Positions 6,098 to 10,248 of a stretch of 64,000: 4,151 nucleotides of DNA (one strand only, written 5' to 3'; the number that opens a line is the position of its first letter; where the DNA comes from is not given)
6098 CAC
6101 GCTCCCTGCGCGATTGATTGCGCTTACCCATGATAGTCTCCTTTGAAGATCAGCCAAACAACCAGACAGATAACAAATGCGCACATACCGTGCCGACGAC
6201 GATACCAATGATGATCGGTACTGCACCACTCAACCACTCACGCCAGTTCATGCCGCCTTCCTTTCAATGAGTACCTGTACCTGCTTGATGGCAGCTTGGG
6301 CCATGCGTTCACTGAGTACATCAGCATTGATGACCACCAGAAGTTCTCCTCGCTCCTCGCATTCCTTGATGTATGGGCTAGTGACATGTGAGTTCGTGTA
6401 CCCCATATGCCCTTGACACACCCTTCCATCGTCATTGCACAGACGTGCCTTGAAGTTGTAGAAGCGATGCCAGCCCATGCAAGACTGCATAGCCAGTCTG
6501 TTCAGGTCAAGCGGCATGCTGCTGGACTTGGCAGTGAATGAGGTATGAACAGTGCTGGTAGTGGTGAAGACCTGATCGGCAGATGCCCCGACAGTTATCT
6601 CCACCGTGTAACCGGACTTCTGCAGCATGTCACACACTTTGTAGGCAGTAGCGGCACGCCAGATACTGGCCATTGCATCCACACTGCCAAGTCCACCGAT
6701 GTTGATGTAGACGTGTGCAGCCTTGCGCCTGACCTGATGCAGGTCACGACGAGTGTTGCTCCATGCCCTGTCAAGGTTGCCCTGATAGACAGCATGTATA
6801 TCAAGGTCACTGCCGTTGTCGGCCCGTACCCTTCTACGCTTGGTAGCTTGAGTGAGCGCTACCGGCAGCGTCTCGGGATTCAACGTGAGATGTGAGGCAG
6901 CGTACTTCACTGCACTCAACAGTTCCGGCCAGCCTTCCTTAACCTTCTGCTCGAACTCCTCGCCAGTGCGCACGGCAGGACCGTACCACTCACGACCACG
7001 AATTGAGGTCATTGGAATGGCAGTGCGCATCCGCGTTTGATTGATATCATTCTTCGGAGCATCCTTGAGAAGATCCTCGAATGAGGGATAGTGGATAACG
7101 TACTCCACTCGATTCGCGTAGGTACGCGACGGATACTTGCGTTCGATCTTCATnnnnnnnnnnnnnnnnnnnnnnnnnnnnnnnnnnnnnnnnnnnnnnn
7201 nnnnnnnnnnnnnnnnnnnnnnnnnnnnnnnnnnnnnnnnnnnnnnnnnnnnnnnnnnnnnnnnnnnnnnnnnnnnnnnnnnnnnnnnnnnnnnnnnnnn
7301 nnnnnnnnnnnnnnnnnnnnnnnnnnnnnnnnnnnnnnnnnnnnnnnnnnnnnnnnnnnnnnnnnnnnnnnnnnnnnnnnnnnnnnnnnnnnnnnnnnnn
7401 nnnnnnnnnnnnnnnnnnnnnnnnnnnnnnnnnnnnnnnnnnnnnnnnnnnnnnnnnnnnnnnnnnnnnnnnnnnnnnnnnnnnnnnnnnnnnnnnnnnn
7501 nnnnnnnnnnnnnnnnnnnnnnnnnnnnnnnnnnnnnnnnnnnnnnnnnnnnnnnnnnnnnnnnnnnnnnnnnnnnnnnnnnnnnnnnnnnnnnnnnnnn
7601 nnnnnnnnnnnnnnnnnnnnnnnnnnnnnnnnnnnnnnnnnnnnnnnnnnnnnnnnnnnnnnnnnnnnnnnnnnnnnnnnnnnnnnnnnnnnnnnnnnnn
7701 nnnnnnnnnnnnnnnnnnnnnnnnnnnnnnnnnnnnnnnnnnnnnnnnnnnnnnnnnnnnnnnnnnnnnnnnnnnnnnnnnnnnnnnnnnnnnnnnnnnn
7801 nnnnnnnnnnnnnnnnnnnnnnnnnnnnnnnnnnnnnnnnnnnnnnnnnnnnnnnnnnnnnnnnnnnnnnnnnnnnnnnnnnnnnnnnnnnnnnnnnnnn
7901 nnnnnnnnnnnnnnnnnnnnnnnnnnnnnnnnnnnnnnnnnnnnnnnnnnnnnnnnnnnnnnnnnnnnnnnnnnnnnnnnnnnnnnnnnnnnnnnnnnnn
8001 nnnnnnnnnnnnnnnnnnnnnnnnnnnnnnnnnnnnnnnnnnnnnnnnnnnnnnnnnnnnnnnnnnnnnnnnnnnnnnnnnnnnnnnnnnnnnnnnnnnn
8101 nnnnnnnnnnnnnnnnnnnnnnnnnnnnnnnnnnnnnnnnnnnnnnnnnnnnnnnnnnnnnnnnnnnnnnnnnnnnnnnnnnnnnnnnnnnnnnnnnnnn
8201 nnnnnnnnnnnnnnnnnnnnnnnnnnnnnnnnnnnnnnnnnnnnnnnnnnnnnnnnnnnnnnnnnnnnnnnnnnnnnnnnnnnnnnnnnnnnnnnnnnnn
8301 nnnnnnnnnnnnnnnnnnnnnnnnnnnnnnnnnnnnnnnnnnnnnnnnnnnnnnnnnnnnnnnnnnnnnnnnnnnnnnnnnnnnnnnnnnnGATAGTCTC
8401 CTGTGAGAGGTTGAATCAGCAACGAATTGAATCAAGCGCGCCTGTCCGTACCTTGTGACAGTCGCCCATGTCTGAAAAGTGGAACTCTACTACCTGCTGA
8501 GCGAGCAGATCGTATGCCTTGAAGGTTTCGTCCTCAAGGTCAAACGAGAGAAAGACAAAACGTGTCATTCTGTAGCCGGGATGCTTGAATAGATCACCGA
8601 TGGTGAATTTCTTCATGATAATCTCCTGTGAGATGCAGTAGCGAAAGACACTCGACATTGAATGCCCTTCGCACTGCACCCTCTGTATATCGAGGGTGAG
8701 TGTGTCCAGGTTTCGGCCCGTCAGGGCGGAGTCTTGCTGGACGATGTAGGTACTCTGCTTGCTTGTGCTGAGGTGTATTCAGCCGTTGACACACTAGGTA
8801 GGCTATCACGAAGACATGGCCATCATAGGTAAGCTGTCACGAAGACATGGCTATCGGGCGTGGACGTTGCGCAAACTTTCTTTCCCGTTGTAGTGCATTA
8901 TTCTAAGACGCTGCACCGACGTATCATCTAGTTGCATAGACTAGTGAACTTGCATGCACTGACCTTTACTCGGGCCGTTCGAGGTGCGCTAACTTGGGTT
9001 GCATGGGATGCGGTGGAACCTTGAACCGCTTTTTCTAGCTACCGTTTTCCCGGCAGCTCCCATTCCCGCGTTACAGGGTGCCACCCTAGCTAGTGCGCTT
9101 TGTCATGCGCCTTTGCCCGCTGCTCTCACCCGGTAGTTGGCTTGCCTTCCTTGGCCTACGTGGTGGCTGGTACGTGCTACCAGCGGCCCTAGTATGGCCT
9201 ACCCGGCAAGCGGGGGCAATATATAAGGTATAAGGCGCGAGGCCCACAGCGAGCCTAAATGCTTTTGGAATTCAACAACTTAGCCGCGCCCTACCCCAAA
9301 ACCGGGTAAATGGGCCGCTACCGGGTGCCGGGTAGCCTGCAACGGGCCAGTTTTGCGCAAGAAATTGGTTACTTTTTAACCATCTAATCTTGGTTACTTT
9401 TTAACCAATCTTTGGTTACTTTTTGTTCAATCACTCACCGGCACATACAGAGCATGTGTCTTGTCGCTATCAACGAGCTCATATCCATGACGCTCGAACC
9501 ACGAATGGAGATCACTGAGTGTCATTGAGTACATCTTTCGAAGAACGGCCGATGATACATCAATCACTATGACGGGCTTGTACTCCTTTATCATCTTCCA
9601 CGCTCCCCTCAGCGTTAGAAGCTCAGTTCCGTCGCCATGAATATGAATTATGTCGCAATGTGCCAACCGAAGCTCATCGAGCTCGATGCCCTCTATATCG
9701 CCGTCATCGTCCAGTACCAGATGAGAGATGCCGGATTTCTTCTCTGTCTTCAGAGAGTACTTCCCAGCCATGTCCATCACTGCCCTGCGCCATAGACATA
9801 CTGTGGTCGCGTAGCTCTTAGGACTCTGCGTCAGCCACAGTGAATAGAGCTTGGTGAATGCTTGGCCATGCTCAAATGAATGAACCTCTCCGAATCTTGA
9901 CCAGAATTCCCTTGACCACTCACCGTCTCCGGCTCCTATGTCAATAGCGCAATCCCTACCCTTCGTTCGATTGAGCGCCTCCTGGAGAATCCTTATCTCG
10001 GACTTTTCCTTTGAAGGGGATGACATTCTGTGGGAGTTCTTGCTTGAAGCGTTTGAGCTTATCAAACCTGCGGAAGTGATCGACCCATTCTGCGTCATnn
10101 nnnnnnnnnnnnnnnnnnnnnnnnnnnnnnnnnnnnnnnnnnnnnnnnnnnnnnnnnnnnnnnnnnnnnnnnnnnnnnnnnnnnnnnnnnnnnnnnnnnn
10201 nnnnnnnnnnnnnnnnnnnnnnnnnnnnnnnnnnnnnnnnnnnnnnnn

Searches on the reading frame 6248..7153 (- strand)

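Call 33: search_protein_families(library=phrogs, proteins=[window:6248-7153:-], max_evalue=0.001)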
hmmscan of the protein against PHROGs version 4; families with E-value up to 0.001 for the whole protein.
window:6248-7153:- (301 aa): 2 families
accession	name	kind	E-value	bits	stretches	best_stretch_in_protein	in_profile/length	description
phrog_35469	-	unknown function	5.3e-22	79.3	1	101-226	92-218/297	-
phrog_1909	-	unknown function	2.7e-06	27.8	1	6-220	3-205/287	-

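Call 85: search_protein_families(library=pfam, proteins=[window:6248-7153:-], max_evalue=0.01)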
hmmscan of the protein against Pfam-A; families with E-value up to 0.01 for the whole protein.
window:6248-7153:- (301 aa): 1 family
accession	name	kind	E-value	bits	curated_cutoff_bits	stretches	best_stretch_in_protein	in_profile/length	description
PF23822.1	DUF7192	-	3.8e-23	82.7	27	1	17-237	11-220/281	Domain of unknown function (DUF7192)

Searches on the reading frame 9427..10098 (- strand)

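Call 7: search_protein_families(library=phrogs, proteins=[window:9427-10098:-], max_evalue=0.01)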
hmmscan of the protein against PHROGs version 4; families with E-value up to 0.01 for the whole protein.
window:9427-10098:- (223 aa): 1 family
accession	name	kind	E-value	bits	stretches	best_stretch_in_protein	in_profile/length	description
phrog_8156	-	other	3.1e-13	50.6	1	43-215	46-218/244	methyltransferase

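Call 8: search_protein_families(library=pfam, proteins=[window:9427-10098:-], max_evalue=0.01)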
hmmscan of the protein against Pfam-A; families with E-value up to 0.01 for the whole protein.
window:9427-10098:- (223 aa): 1 family
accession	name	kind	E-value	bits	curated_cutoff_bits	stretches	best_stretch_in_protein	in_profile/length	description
PF13489.12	Methyltransf_23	-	0.0012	19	27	0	36-67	11-41/164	Methyltransferase domain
